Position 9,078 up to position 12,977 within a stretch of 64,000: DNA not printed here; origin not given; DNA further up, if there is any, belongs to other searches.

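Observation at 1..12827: A >4,275-codon minus-strand ORF fills the first 12.8 kb and is missing from the ORF track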

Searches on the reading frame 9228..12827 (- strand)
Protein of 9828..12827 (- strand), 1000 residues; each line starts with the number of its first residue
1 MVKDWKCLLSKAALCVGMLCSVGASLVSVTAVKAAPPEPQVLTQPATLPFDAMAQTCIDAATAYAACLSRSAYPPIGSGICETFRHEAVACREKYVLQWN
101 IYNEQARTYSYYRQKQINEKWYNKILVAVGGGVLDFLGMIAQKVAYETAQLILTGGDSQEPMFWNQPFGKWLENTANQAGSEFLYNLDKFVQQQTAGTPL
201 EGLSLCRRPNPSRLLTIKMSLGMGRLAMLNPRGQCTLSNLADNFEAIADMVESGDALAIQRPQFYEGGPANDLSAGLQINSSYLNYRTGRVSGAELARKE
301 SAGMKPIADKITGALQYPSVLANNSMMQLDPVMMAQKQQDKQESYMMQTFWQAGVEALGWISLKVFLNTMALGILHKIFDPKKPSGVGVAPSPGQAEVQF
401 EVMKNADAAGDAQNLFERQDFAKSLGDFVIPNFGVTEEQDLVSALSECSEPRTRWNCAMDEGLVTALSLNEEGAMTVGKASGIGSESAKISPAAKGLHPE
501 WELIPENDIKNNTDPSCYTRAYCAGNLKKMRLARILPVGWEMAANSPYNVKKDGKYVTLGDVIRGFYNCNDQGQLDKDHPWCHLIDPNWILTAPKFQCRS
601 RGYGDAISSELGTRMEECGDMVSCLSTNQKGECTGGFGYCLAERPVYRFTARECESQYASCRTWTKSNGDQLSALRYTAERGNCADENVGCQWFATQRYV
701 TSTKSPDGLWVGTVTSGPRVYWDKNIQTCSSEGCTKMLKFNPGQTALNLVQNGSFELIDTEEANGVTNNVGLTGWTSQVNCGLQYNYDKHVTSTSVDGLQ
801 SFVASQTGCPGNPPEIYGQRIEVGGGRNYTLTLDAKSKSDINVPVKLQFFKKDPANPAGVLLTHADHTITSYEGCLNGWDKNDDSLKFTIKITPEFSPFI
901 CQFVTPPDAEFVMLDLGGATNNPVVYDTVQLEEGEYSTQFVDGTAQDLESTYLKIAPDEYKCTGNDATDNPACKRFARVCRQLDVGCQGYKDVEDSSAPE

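Call 13: find_homologous_proteins(query=window:9828-12827:-)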
Query window:9828-12827:- (1000 aa): 3 proteins with E <= 0.001 among 8000 candidates.
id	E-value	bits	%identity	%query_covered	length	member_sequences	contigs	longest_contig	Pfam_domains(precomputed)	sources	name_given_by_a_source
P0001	0.0e+0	1089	50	100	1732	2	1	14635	-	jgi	-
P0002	0.0e+0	1012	49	100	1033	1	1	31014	PF02018.24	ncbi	ncbi:MAG: hypothetical protein WCW31_02395, partial [Patescibacteria group bacterium]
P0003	1.3e-245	836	50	75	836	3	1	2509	-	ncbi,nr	ncbi:hypothetical protein KKG46_04040, partial [Patescibacteria group bacterium]|nr:hypothetical pro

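Call 15: find_encoding_contigs(protein=P0001, flank=10000)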
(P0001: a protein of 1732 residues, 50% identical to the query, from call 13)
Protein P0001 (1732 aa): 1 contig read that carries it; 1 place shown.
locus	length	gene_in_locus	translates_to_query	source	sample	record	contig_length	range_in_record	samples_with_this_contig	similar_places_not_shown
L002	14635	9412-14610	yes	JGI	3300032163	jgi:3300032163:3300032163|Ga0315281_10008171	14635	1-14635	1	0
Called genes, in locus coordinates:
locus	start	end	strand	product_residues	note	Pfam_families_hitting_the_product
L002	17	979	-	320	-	PF01368:DHH, PF02272:DHHA1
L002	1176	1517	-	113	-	PF02033:RBFA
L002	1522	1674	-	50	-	-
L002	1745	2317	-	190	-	PF01728:FtsJ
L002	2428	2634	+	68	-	-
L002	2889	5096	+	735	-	PF02463:SMC_N, PF13175:AAA_15 (faint), PF13476:AAA_23, PF13304:AAA_21 (faint)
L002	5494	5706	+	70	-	-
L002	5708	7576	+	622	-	PF12229:PG_binding_4 (weak), PF04294:VanW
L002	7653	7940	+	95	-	PF01541:GIY-YIG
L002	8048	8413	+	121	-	PF00011:HSP20, PF17886:ArsA_HSP20 (weak)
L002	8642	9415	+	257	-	-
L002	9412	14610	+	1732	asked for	-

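Call 16: find_encoding_contigs(protein=P0002, flank=10000)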
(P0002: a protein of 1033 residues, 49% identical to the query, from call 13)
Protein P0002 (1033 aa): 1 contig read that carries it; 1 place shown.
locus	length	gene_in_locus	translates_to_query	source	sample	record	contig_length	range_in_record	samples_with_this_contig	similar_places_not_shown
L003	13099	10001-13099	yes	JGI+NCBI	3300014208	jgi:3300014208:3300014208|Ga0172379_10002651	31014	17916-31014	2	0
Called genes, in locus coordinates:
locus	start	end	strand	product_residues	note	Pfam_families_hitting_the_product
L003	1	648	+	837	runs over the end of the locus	PF00521:DNA_topoisoIV, PF03989:DNA_gyraseA_C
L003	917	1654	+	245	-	-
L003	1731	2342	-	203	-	PF00574:CLP_protease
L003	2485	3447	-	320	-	PF01368:DHH, PF02272:DHHA1 (weak)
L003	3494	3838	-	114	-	PF02033:RBFA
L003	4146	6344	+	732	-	PF02463:SMC_N, PF13175:AAA_15 (faint), PF13476:AAA_23 (weak), PF13304:AAA_21 (faint)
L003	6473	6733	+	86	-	-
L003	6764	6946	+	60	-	-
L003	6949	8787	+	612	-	PF12229:PG_binding_4, PF04294:VanW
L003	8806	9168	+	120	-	PF00011:HSP20, PF17886:ArsA_HSP20 (weak)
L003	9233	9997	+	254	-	-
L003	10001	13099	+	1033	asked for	PF02018:CBM_4_9 (faint)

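Call 19: find_related_loci(query=A1, collection=genome_contigs, flank=10000)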
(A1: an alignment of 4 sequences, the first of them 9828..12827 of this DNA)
Query A1 (1000 aa) in genome_contigs; peptide patterns used: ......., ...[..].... (x = any residue, [..] = any of these).
107 stretches matched a pattern; 14 encode a relative of the query (tblastn E <= 1e-3); 14 distinct loci.
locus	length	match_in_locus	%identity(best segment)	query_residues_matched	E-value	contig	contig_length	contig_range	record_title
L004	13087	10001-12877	49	6-1000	0e+0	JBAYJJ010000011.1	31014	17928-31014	MAG: Patescibacteria group bacterium isolate SO_2016_GW1_53 scaffold02651_OW334_2016, whole genome shotgun sequence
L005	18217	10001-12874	48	6-1000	0e+0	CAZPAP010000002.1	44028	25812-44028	MAG TPA_asm: uncultured Gammaproteobacteria bacterium isolate SRP302447_co2_106 genome assembly, contig: NODE_2410_lengt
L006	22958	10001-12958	46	1-1000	0e+0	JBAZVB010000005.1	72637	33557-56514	MAG: Patescibacteria group bacterium isolate SO_2017_GW1_242 NODE_2126_length_72637_cov_3.327982_OW334_2017, whole genom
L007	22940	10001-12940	46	8-1000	0e+0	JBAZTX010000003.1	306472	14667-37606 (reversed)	MAG: Patescibacteria group bacterium isolate SO_2017_GW1_213 NODE_275_length_306472_cov_18.503805_OW334_2017, whole geno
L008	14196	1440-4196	47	59-995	0e+0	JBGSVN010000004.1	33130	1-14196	MAG: Patescibacteria group bacterium isolate JTS-AC458 k141_2316352, whole genome shotgun sequence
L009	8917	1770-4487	49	91-1000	0e+0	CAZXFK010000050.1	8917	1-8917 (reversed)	MAG TPA_asm: uncultured Gammaproteobacteria bacterium isolate SRP278314_co2_137 genome assembly, contig: NODE_10829_leng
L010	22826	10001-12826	45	91-1000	0e+0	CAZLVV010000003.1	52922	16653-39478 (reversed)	MAG TPA_asm: uncultured Gammaproteobacteria bacterium isolate binchicken_co246_359 genome assembly, contig: NODE_727_len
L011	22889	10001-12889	46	37-1000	0e+0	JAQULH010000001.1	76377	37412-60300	MAG: Patescibacteria group bacterium isolate STD1_126 NODE_640_length_76377_cov_11.516367_Sandtown_D1, whole genome shot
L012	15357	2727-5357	46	111-1000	0e+0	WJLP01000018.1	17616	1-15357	MAG: Candidatus Uhrbacteria bacterium isolate Bin_582 k141_909021, whole genome shotgun sequence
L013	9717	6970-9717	46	26-966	0e+0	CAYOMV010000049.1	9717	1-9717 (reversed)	MAG TPA_asm: uncultured Gammaproteobacteria bacterium isolate SRP141376_co5_39 genome assembly, contig: NODE_17109_lengt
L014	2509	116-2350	50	105-849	0e+0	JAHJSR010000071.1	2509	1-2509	MAG: Patescibacteria group bacterium isolate OS_PC_MetaG.mb.25 OS_PC_MetaG.mb.25_k141_525990, whole genome shotgun seque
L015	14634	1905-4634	48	87-1000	0e+0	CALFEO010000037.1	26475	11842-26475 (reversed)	MAG TPA_asm: uncultured bacterium isolate SRR3330206_bin.16_CONCOCT_v1.1_MAG genome assembly, contig: ERZ724085.1482, wh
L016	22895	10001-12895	46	8-1000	0e+0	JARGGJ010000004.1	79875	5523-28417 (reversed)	MAG: Patescibacteria group bacterium isolate C14-29 NODE_4_length_79875_cov_8.162573, whole genome shotgun sequence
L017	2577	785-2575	50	109-708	0e+0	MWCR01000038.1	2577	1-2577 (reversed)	MAG: Parcubacteria group bacterium ADurb.Bin192 BWY14_contig000038, whole genome shotgun sequence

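Call 43: search_protein_representatives(alignment_id=A1)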
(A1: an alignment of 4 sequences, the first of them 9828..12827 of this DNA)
Query: 4 sequences, 1058 profile positions. Proteins with E-value up to 0.001 (for the whole library): 1263; up to 1e-10: 1152; up to 1e-30: 926. The best 150 are listed.
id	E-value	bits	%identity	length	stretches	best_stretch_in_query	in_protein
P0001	0.0e+00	2003.8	-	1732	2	3-1058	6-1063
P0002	0.0e+00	1950.1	-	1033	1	2-1058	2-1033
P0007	0.0e+00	1615.5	-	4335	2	1-1058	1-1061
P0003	0.0e+00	1500.0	-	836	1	49-890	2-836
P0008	0.0e+00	1374.1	-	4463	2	37-1058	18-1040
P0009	0.0e+00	1343.3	-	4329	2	97-1058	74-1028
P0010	0.0e+00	1339.7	-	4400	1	9-1058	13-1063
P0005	0.0e+00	1018.0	-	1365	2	364-1058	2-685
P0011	5.3e-236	802.8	-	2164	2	113-1057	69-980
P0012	2.1e-233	794.2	-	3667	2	124-1057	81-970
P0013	6.1e-228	776.1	-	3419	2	99-1057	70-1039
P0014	7.5e-227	772.5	-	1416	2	113-1057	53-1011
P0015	4.9e-221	753.2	-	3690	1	118-1057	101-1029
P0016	1.6e-219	748.2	-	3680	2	113-1057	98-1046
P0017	1.7e-216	738.2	-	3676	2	99-1057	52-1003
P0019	3.2e-197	674.4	-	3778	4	411-1058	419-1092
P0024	1.1e-191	656.0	-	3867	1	109-1057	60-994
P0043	2.6e-120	419.7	-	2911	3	126-1058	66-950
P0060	5.3e-113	395.5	-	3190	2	100-1056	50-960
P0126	3.8e-99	349.6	-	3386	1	122-1057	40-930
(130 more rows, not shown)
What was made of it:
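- Family size: 1,263 cluster representatives at E<=1e-3 and 926 at E<=1e-30, mostly 2,700-4,460 aa (call 43). The family is very widespread (call 43).
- Tried and rejected: The exhaustive HMMER search (call 43) was what revealed the family.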

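Call 45: list_cluster_members(proteins=[P0007, P0008, P0010, P0012, P0015, P0019, P0024, P0043, P0060, P0126])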
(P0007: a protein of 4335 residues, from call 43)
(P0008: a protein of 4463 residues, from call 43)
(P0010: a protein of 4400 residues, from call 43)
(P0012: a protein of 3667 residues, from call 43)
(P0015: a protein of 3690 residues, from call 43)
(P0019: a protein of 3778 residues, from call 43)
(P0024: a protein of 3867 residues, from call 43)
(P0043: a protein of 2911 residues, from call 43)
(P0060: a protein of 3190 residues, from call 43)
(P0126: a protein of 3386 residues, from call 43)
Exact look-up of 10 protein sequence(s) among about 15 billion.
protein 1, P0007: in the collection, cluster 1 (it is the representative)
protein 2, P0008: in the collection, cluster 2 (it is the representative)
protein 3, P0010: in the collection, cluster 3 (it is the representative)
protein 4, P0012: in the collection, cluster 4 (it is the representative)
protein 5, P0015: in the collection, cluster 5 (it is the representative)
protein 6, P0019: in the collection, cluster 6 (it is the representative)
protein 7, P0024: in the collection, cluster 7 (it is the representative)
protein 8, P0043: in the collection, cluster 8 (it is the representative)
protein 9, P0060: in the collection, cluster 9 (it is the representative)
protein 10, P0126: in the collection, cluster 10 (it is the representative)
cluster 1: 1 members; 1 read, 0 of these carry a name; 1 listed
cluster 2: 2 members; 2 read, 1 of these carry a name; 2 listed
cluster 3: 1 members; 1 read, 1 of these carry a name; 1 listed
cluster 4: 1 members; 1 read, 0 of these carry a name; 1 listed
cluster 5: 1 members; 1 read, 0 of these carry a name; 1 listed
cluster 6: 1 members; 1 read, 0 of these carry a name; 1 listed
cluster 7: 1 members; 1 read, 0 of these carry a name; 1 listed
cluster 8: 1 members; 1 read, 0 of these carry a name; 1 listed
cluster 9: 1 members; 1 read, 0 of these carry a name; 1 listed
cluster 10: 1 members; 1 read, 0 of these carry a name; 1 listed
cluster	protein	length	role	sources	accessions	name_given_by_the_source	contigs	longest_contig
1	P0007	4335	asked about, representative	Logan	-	-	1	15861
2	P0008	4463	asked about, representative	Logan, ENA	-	-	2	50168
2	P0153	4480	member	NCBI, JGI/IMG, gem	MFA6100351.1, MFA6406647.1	MAG: hypothetical protein WC750_05810 [Patescibacteria group bacterium] | hypothetical protein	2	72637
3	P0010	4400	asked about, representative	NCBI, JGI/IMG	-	hypothetical protein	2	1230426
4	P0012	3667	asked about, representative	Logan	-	-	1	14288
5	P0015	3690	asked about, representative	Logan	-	-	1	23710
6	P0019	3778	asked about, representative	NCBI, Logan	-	-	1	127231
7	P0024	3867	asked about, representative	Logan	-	-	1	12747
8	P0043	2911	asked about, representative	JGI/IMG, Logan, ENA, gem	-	-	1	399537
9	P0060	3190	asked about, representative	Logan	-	-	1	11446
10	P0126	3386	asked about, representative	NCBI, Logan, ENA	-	-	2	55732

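Call 46: predict_structure(alignment_id=A1)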
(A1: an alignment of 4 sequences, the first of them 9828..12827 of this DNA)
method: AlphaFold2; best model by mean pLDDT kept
length: 1000 residues; sequences in the alignment: 4
mean_pLDDT: 36.7   pTM: 0.29
mean pLDDT of the five models: 36.7, 34.3, 33.6, 33.3, 33.1
residues with pLDDT >= 90: 0; 70-90: 26; 50-70: 131; < 50: 843
segments of 3 or more residues with pLDDT < 50: 1-54, 69-74, 76-79, 106-161, 165-776, 778-801, 807-814, 854-858, 932-1000
pLDDT, mean of each block of 10 residues (from residue 1): 29 35 32 31 39 49 53 42 56 55 47 39 40 42 43 44 46 44 45 40 40 28 24 34 33 28 28 27 27 29 29 27 31 31 31 31 31 28 26 25 24 27 27 28 32 31 27 26 24 26 32 35 30 29 30 33 41 37 34 30 27 29 31 33 28 31 30 26 25 23 27 25 26 24 25 32 29 44 35 31 51 53 58 67 74 56 57 59 66 66 66 66 59 39 30 32 44 36 29 31
secondary structure, 60 per line:
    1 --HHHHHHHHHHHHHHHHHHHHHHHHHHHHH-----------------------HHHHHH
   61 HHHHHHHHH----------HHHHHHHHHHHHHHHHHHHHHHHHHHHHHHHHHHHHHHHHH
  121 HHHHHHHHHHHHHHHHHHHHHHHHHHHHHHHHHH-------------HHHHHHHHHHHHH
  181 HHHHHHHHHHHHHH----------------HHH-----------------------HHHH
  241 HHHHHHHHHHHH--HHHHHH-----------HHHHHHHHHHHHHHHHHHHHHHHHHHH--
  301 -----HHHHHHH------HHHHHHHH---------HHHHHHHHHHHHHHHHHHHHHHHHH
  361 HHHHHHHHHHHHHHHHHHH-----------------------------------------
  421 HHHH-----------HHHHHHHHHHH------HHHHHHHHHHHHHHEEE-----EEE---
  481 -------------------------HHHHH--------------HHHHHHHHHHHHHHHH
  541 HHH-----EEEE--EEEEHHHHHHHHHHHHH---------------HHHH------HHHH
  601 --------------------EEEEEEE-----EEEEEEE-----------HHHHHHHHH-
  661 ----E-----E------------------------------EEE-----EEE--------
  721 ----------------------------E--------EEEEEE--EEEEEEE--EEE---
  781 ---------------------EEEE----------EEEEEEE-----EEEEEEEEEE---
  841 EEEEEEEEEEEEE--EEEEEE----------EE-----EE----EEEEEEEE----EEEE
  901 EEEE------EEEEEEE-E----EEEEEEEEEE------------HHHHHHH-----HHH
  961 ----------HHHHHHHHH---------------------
elements in order (helices of 4 or more, strands of 3 or more residues): H3-31 H55-69 H80-154 H168-194 H237-252 H255-260 H272-298 H306-312 H319-326 H336-379 H421-424 H436-446 H453-466 E467-469 E475-477 H506-510 H525-543 E549-552 E555-558 H559-571 H587-590 H597-600 E621-627 E633-639 H651-659 E702-704 E710-712 E758-763 E766-772 E775-777 E802-805 E816-822 E828-837 E841-853 E856-861 E885-892 E897-904 E911-917 E924-933 H946-952 H971-979
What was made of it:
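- Tried and rejected: The first AF2 run, with a 4-sequence MSA, was useless (pLDDT 36.7, call 46).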

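Call 58: search_solved_structures(query=A5, max_evalue=10, show_alignments=2)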
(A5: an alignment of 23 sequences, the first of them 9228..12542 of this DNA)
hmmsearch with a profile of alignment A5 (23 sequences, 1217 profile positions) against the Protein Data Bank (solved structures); distinct sequences matched with E-value up to 10: 17.
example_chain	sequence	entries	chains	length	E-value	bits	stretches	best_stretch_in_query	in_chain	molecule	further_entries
4d0q_A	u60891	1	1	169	0.00083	20.8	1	665-765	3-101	HYALURONATE LYASE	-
1gui_A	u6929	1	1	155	0.0014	20.1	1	667-747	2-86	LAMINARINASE 16A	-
2zew_A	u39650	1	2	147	0.011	17.1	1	662-769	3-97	S-layer associated multidomain endoglucanase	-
2zex_A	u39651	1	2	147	0.012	17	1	662-769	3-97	S-layer associated multidomain endoglucanase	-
3oea_A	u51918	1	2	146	0.015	16.6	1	663-769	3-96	S-layer associated multidomain endoglucanase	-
2zey_A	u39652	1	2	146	0.016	16.5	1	663-769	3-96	S-layer associated multidomain endoglucanase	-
3oeb_A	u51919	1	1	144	0.025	15.9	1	664-769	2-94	S-layer associated multidomain endoglucanase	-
4q8k_A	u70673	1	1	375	0.057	14.7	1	690-753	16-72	Alginase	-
3jxs_A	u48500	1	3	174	0.081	14.2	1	669-765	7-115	Xylanase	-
8xmz_A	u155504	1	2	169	0.094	14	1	668-780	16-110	T9SS C-terminal target domain-containing protein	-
2y64_A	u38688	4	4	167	0.11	13.7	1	669-755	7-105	XYLANASE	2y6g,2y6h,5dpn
4bj0_A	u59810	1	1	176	0.12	13.7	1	669-764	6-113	XYLANASE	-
2y6j_A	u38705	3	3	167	0.13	13.5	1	669-763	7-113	XYLANASE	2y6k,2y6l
1k42_A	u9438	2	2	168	0.19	13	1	669-765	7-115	Xylanase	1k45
7kl9_E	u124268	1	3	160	0.58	11.4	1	192-321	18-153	CTC-445.2 inhibitor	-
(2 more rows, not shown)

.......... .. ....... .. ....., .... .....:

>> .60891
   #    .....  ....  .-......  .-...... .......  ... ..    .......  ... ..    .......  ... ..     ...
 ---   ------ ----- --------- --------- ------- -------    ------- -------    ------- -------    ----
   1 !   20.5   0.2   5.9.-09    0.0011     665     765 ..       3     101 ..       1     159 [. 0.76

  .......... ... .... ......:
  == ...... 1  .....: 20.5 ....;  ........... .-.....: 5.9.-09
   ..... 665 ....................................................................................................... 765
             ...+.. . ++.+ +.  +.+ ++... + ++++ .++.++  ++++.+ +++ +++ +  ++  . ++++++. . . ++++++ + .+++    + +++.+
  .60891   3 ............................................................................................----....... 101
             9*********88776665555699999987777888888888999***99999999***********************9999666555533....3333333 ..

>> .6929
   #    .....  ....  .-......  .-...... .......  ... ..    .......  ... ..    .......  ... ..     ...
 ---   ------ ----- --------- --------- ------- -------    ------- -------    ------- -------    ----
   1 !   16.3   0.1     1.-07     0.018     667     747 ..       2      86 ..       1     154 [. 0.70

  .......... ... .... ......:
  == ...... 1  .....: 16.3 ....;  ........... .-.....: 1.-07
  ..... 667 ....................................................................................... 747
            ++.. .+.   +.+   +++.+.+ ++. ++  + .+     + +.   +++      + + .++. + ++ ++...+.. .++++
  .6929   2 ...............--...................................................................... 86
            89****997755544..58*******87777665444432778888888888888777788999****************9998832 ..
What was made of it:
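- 10008..10592 (-): Hypervariable CBM4/9/16/22-type beta-jelly-roll module, residues ~746-940. PDB profile hits 4d0q and 1gui (call 58).
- On CBM_4_9 (Pfam PF02018) / CBM4-CBM16-CBM22 jelly-roll, for residues ~746-940: A family profile hits CBM chains 4d0q (E 8e-4) and 1gui (1.4e-3) (call 58).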
